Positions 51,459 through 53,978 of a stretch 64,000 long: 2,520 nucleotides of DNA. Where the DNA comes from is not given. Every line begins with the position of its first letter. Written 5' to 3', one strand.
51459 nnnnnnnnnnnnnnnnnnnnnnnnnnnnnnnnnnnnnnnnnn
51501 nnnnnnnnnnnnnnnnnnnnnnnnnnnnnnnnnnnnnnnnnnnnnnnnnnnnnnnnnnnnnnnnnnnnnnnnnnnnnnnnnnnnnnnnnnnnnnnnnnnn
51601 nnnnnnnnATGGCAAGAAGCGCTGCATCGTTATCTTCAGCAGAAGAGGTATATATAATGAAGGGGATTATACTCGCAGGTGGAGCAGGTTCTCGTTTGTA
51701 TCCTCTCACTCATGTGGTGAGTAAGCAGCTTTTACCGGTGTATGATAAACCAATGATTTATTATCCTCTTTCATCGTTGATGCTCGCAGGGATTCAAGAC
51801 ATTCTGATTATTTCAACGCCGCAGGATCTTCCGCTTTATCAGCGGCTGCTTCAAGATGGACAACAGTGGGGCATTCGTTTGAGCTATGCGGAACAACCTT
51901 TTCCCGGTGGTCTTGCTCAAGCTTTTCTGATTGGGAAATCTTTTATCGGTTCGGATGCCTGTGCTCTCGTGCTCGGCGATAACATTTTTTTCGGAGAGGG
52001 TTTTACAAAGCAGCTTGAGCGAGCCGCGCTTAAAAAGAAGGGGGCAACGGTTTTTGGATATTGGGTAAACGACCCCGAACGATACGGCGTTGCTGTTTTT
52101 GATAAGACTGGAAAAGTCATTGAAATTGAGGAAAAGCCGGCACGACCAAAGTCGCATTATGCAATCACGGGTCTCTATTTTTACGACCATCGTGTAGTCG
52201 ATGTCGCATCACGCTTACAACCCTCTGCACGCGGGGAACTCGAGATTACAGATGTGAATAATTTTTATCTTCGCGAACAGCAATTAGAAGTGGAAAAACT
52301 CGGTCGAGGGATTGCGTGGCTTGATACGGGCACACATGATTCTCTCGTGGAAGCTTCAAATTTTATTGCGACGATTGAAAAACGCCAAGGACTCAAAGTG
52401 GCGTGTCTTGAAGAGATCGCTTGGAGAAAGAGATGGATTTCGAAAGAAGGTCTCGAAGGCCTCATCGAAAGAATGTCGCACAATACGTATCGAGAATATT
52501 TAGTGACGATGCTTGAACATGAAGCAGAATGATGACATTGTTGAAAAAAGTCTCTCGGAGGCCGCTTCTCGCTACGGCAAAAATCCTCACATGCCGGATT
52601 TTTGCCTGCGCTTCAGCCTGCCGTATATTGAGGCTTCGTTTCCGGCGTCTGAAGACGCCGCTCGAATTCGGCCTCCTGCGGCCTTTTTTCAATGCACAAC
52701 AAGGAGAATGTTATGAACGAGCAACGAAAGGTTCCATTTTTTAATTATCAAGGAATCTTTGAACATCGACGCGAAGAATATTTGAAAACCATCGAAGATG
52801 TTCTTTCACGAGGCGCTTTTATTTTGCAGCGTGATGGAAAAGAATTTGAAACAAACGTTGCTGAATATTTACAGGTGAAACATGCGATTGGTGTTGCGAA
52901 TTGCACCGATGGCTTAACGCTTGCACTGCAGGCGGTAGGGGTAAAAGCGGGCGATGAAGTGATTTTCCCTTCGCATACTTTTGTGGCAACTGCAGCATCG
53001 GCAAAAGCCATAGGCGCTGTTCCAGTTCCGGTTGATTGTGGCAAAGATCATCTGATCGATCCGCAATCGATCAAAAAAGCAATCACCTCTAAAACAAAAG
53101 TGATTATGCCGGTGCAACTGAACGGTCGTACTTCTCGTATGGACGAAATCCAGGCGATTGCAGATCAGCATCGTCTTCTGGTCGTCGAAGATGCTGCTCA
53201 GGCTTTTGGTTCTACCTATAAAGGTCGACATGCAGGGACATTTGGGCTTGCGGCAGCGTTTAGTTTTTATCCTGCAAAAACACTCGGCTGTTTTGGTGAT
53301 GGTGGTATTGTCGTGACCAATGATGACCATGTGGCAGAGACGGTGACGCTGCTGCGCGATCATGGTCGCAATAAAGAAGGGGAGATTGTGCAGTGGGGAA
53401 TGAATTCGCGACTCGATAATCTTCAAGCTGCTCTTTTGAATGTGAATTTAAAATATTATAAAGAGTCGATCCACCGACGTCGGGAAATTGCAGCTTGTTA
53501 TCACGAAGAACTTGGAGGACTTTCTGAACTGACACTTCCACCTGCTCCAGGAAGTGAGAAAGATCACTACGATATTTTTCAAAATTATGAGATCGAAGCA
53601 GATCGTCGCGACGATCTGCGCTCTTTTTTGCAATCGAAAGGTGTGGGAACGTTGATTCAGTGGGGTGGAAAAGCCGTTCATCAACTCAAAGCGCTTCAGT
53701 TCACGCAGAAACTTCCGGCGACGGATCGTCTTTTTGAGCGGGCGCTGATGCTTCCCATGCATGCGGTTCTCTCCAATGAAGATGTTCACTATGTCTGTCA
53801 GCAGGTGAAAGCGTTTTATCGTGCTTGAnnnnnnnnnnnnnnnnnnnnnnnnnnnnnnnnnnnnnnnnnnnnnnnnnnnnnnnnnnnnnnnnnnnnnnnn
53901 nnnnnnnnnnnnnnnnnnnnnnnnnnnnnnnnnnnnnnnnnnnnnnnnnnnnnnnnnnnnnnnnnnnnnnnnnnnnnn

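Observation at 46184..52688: Two inverted copies of a ~143-bp structured repeat flank a 6.2-kb cassette containing rfbCBDA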

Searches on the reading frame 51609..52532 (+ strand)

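Call 10: search_protein_families(library=pfam, proteins=[window:51609-52532:+])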
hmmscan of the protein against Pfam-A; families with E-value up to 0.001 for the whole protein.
window:51609-52532:+ (307 aa): 2 families
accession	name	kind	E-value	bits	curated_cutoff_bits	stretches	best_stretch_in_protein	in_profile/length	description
PF00483.29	NTP_transferase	-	9.4e-74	248.5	21.2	1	18-254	1-243/245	Nucleotidyl transferase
PF12804.13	NTP_transf_3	-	8.7e-11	42.7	27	1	19-149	1-120/160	MobA-like NTP transferase domain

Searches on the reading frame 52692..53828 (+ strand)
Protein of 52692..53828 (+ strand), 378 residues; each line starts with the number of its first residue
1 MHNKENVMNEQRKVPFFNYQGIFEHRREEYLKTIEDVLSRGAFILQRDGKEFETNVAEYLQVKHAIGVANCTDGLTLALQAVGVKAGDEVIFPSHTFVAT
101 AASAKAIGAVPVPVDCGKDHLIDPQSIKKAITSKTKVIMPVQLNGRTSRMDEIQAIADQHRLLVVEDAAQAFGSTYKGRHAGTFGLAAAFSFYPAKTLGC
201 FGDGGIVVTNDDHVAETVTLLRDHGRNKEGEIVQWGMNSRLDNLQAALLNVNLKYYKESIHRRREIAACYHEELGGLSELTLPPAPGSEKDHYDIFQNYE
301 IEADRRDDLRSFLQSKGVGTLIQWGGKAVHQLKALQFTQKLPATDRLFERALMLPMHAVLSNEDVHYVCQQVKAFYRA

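Call 10: search_protein_families(library=pfam, proteins=[window:52692-53828:+])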
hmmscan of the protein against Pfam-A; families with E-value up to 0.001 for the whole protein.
window:52692-53828:+ (378 aa): 4 families
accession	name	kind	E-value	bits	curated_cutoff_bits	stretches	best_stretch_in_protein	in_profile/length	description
PF01041.23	DegT_DnrJ_EryC1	-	5.9e-103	345.3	19.8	1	27-372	4-359/360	DegT/DnrJ/EryC1/StrS aminotransferase family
PF00155.27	Aminotran_1_2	-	1.2e-08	35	19.7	1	50-169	45-187/361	Aminotransferase class I and II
PF00266.25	Aminotran_5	-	1.8e-06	27.6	21.5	1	51-174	47-182/371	Aminotransferase class-V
PF01212.27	Beta_elim_lyase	-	6e-06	26.2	27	1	51-225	36-227/288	Beta-eliminating lyase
